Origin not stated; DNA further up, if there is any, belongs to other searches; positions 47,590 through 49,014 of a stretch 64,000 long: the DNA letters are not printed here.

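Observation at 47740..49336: Lone non-B12 radical SAM with SPASM/twitch-like Cys cluster plus adjacent 133-aa hypothetical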

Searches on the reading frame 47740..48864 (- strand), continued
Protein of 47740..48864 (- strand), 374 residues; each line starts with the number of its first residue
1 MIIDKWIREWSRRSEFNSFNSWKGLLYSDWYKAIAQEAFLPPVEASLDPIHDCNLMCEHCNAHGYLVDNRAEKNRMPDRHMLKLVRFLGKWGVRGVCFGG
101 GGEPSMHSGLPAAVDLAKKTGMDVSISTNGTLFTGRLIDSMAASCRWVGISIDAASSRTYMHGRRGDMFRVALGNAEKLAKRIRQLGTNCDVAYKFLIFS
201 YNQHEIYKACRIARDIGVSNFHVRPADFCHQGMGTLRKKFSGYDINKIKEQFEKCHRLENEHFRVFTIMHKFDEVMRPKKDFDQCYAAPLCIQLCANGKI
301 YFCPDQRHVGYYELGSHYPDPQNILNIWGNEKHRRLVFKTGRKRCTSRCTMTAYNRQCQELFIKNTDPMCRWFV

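Call 62: find_encoding_contigs(protein=P0087, flank=7000, max_places=1)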
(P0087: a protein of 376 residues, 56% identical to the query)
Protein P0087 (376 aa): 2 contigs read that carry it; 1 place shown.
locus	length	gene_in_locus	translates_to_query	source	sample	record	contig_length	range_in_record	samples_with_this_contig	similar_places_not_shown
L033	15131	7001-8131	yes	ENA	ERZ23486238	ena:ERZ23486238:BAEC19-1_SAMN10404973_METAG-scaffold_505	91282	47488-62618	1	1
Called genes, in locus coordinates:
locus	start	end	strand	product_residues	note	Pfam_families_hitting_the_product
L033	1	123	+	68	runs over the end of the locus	-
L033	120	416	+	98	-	-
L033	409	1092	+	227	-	-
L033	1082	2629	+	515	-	-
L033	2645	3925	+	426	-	-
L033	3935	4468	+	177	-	-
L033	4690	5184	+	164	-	-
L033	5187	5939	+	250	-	-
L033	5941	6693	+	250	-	PF00535:Glycos_transf_2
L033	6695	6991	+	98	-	PF09682:Phage_holin_6_1 (weak)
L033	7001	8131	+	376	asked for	PF04055:Radical_SAM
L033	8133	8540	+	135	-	-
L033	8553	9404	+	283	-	PF05219:DREV (weak), PF08003:Methyltransf_9 (weak), PF13489:Methyltransf_23, PF08241:Methyltransf_11, PF08242:Methyltransf_12 (weak), PF13847:Methyltransf_31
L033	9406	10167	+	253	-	-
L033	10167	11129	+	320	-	PF04321:RmlD_sub_bind (weak), PF01073:3Beta_HSD, PF01370:Epimerase, PF02719:Polysacc_synt_2 (faint), PF07993:NAD_binding_4 (faint), PF16363:GDP_Man_Dehyd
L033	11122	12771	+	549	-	PF02310:B12-binding, PF04055:Radical_SAM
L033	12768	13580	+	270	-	-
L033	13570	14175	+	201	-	-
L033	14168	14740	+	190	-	PF00676:E1_dh, PF13292:DXP_synthase_N (weak), PF02775:TPP_enzyme_C (weak)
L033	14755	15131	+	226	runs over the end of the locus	PF05050:Methyltransf_21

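Call 65: search_protein_families(library=pfam, proteins=[L033:8133-8540:+, L030:8143-8550:+, L030:8552-9826:+, L030:6247-7026:+, L012:9325-9732:+], max_evalue=0.01)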
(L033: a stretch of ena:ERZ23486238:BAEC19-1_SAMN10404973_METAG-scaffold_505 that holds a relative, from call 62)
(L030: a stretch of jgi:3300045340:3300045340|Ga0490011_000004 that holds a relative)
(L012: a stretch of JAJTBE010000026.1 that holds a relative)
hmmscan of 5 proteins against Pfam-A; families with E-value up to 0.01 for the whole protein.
L033:8133-8540:+ (135 aa): 0 families

L030:8143-8550:+ (135 aa): 1 family
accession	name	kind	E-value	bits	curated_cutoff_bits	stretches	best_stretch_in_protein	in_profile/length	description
PF19662.4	DUF6165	-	0.0075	16.5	27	0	6-123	8-107/134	Family of unknown function (DUF6165)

L030:8552-9826:+ (424 aa): 2 families
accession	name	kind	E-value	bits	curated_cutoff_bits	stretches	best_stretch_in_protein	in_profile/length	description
PF04055.27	Radical_SAM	-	1.4e-20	74.5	29.5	1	152-312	2-163/166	Radical SAM superfamily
PF02310.24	B12-binding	-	0.0031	17.8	32.1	0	22-73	7-55/121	B12 binding domain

L030:6247-7026:+ (259 aa): 0 families

L012:9325-9732:+ (135 aa): 1 family
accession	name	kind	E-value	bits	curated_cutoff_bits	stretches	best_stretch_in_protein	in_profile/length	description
PF03795.20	YCII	-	5.4e-10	40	24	1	47-123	5-87/95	YCII-related domain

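Call 66: search_protein_families(library=phrogs, proteins=[window:47740-48864:-, P0027, P0100, P0087, L033:8133-8540:+, L004:11098-11466:+], max_evalue=0.001)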
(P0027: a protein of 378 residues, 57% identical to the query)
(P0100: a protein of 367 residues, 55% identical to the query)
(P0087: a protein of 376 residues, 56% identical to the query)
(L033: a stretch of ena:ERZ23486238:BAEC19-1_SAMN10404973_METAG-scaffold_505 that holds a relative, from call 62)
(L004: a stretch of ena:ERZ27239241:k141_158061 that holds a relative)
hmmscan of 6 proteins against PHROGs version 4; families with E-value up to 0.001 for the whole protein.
window:47740-48864:- (374 aa): 3 families
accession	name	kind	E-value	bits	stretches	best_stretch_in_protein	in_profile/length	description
phrog_1802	-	other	1.8e-10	41.3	1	40-345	41-360/556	radical SAM domain-containing protein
phrog_21308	-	other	2.3e-07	30.3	1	50-214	420-584/735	radical SAM domain-containing protein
phrog_2076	-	moron, auxiliary metabolic gene and host takeover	3.2e-05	24.5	1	53-136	41-128/247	QueE-like radical SAM domain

P0027 (378 aa): 2 families
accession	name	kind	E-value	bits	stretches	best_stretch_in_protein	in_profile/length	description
phrog_21308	-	other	1.3e-11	44.3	1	50-221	420-587/735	radical SAM domain-containing protein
phrog_2076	-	moron, auxiliary metabolic gene and host takeover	0.00021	21.9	1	53-207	41-180/247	QueE-like radical SAM domain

P0100 (367 aa): 1 family
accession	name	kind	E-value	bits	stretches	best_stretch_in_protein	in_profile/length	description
phrog_21308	-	other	1.6e-14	54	1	40-220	417-596/735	radical SAM domain-containing protein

P0087 (376 aa): 5 families
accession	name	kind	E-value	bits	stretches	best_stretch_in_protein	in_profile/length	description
phrog_21308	-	other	1.3e-12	47.7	1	50-220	420-587/735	radical SAM domain-containing protein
phrog_1802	-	other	2.4e-12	47.5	1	46-375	47-391/556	radical SAM domain-containing protein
phrog_2076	-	moron, auxiliary metabolic gene and host takeover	4.5e-07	30.6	1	53-213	41-191/247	QueE-like radical SAM domain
phrog_13987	-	other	4.1e-05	24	1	45-137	17-105/274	radical SAM domain-containing protein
phrog_16999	-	other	0.00082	20.1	0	45-176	13-140/288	Fe-S oxidoreductase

L033:8133-8540:+ (135 aa): 0 families

L004:11098-11466:+ (122 aa): 0 families

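Call 67: find_related_loci(query=A1, collection=viral_contigs, flank=8000)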
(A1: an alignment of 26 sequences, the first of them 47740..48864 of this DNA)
Query A1 (374 aa) in viral_contigs; peptide patterns used: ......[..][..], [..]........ (x = any residue, [..] = any of these).
96 stretches matched a pattern; 28 encode a relative of the query (tblastn E <= 1e-3); 28 distinct loci.
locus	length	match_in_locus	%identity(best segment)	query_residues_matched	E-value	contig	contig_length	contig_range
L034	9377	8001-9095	58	7-374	3e-159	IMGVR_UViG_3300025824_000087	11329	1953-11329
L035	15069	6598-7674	56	8-374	2e-145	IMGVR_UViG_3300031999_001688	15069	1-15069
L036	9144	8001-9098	56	8-374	4e-144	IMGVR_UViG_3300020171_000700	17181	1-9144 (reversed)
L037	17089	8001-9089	54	7-374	5e-142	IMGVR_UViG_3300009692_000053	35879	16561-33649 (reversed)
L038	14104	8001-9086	55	4-373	1e-138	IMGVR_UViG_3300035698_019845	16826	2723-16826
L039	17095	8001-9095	52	5-374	3e-135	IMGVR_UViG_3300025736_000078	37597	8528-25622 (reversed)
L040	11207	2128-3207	53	9-374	1e-133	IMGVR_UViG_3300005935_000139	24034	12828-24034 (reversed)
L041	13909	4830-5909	53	9-374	1e-133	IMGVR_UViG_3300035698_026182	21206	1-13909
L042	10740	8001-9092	54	7-373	1e-132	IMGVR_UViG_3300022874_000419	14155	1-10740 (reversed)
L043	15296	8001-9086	50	7-374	1e-126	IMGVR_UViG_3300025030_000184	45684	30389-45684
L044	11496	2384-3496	50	5-374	2e-126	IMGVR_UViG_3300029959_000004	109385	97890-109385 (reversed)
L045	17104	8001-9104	50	4-374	1e-125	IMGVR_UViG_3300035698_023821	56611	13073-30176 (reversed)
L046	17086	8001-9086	49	7-374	2e-119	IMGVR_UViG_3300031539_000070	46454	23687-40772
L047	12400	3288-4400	43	10-373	2e-94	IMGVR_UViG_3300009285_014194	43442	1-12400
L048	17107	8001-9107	39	9-373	1e-85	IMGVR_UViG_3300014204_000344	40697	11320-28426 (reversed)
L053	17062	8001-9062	35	9-373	1e-69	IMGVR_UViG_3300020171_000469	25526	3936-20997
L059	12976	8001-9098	37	9-373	1e-74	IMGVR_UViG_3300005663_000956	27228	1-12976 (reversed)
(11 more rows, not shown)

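Call 68: search_dna_similar(query=window:47740-48864:-, collection=phages, mode=protein, max_rows=15)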
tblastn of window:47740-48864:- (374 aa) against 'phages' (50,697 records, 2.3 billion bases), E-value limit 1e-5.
Records with a match: 3; places in all: 3; records where one place covers at least 80% of the query: 1.
Best place of each record, by identity: <60% 3.
By first word of the organism name: uncultured 2; Caudoviricetes 1.
By host as written in the record: - 3.
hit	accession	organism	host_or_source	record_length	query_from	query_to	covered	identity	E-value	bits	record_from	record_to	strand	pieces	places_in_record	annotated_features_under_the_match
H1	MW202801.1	Caudoviricetes sp.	Manatee Spring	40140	41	360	86%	22.0%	1e-7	60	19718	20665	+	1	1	putative fe/-s oxidoreductase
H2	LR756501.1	uncultured phage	metagenomic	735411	17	225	56%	23.1%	1e-11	72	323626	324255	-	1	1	record has no annotation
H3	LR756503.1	uncultured phage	metagenomic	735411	17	225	56%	23.1%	1e-11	72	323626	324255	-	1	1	record has no annotation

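Call 78: search_protein_families(library=phrogs, proteins=[L036:5132-8002:+, L036:2214-3092:+, L036:2-1177:+, L037:3-2081:+, L038:2185-3237:+, L038:3281-4786:+, L048:3-6689:+, L053:4451-7849:+, L047:6373-9210:+, L059:1365-6554:+], max_evalue=0.001)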
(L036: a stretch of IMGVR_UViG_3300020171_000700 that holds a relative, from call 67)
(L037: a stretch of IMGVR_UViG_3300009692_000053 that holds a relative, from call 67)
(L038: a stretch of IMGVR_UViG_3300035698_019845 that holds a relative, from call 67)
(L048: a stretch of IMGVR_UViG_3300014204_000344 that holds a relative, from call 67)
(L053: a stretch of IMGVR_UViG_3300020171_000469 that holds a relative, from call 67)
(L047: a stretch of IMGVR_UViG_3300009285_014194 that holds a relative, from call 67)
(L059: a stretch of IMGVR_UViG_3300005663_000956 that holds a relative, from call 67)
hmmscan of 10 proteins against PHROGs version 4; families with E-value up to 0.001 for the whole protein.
L036:5132-8002:+ (956 aa): 3 families
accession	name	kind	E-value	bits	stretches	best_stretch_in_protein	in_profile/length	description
phrog_13126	-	moron, auxiliary metabolic gene and host takeover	4.4e-23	83.1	1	1-340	1-332/394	beta-1,4-glycosyltransferase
phrog_22502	-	other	0.00016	22.5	1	765-883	59-193/276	methyltransferase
phrog_23522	-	unknown function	0.00067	20.3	0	815-858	103-146/273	-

L036:2214-3092:+ (292 aa): 0 families

L036:2-1177:+ (391 aa): 1 family
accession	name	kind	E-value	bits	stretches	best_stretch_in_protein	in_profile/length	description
phrog_1216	-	head and packaging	2.9e-08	33.7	1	2-376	302-648/714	portal protein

L037:3-2081:+ (692 aa): 1 family
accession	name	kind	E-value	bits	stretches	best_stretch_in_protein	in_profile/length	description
phrog_1216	-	head and packaging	1.9e-17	64.1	1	8-427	26-430/714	portal protein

L038:2185-3237:+ (350 aa): 1 family
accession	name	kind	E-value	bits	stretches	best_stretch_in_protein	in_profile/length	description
phrog_24071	-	unknown function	8.7e-19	68.8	1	61-344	63-351/357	-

L038:3281-4786:+ (501 aa): 1 family
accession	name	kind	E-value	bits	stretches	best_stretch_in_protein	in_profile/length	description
phrog_4603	-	other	1.4e-24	87.7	1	106-291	1-175/178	alpha-2;3-sialyltransferase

L048:3-6689:+ (2228 aa): 0 families

L053:4451-7849:+ (1132 aa): 0 families

L047:6373-9210:+ (945 aa): 1 family
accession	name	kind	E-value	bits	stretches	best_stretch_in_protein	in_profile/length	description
phrog_11199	-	unknown function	6.6e-96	323.2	1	330-854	6-522/568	-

L059:1365-6554:+ (1729 aa): 0 families

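Call 84: fold_search(model_id=the predicted structure, library=viral)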
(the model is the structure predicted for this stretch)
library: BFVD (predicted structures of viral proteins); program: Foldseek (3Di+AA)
matches with E <= 10: 904; with E <= 0.001: 68
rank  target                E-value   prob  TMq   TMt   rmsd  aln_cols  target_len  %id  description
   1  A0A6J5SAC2            3.7e-12  1.00  0.63  0.72   6.9       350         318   15  4Fe4S-binding SPASM domain containing protein [uncultured Caudovirales phage]
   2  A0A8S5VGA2            2.6e-11  1.00  0.58  0.55   8.7       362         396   14  Fe-S oxidoreductase [Myoviridae sp. ctkfK18]
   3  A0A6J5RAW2            3.1e-11  1.00  0.58  0.66   6.7       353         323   14  Radical_SAM domain containing protein [uncultured Caudovirales phage]
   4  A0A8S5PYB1            4.6e-11  1.00  0.53  0.70   6.3       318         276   19  Radical SAM core domain-containing protein [Podoviridae sp. ctIlO27]
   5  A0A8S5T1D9            2.0e-10  1.00  0.55  0.46  11.1       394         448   13  Fe-S oxidoreductase [Myoviridae sp. ctWb16]
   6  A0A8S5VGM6            4.2e-10  1.00  0.51  0.56  10.3       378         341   14  Tungsten cofactor oxidoreductase radical SAM maturase [Myoviridae sp. ctkfK18]
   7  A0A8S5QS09            6.6e-10  1.00  0.61  0.42   6.0       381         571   14  7-cyano-7-deazaguanine synthase [Myoviridae sp. ctgXL3]
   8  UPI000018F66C         6.6e-10  1.00  0.51  0.66   4.8       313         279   14  (no name look-up for this kind of identifier)
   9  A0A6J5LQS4            2.1e-09  1.00  0.50  0.42   5.4       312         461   16  Radical_SAM domain containing protein [uncultured Caudovirales phage]
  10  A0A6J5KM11            5.2e-09  1.00  0.48  0.52   9.3       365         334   13  4Fe4S-binding SPASM domain [uncultured Caudovirales phage]
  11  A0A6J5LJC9            6.5e-09  1.00  0.46  0.41   4.6       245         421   20  Radical_SAM domain containing protein [uncultured Caudovirales phage]
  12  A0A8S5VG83            6.9e-09  1.00  0.51  0.51  11.0       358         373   16  Putative Fe-S oxidoreductase [Myoviridae sp. ctkfK18]
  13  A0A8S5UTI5            1.3e-08  1.00  0.54  0.52   9.1       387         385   15  Fe-S oxidoreductase [Myoviridae sp. ctYA416]
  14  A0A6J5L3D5            1.7e-08  1.00  0.43  0.47   7.3       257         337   16  COG0535 Predicted Fe-S oxidoreductases [uncultured Caudovirales phage]
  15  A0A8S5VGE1            2.1e-08  1.00  0.56  0.57   9.2       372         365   14  Fe-S oxidoreductase [Myoviridae sp. ctkfK18]
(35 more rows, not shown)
